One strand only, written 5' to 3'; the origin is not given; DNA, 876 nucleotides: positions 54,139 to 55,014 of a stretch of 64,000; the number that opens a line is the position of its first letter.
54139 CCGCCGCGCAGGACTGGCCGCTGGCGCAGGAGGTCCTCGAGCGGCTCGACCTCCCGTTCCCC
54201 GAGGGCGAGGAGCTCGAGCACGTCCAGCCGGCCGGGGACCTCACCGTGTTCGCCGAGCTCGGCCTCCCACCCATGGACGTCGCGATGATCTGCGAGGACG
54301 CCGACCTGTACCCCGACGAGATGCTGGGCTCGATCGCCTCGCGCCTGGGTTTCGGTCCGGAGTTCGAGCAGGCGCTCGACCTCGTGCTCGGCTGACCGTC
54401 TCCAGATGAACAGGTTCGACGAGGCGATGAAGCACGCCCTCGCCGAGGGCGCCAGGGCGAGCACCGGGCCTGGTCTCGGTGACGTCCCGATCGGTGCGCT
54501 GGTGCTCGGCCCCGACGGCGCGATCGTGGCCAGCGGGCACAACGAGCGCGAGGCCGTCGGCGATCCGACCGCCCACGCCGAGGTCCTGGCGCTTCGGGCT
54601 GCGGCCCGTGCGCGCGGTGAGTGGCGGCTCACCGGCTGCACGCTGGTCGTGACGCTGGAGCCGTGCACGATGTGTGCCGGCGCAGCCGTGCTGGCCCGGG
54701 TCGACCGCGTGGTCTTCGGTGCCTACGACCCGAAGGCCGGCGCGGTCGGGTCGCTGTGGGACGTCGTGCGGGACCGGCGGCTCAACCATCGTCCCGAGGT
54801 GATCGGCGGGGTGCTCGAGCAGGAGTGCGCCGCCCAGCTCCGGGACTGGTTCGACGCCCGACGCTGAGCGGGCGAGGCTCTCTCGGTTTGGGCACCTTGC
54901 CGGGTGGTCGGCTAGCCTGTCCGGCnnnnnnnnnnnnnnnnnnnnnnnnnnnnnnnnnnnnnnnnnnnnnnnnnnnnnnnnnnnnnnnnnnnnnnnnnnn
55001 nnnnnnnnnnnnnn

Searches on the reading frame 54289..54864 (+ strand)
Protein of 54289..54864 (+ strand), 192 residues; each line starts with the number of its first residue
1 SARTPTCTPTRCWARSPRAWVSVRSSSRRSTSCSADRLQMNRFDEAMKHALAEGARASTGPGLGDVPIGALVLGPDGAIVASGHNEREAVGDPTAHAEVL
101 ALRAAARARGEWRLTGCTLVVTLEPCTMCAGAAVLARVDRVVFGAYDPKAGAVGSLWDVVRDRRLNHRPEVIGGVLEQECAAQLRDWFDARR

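Call 37: search_protein_families(library=pfam, proteins=[window:54289-54864:+], max_evalue=0.001)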
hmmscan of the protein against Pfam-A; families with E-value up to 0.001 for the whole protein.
window:54289-54864:+ (192 aa): 3 families
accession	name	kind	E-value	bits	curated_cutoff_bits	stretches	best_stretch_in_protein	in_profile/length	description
PF14437.12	MafB19-deam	-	1.2e-30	106.7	27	1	46-192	6-142/142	MafB19-like deaminase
PF00383.29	dCMP_cyt_deam_1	-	1e-25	90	25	1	44-144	5-101/102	Cytidine and deoxycytidylate deaminase zinc-binding region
PF14439.12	Bd3614-deam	-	3.5e-07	30.7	38.5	1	67-141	9-86/113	Bd3614-like deaminase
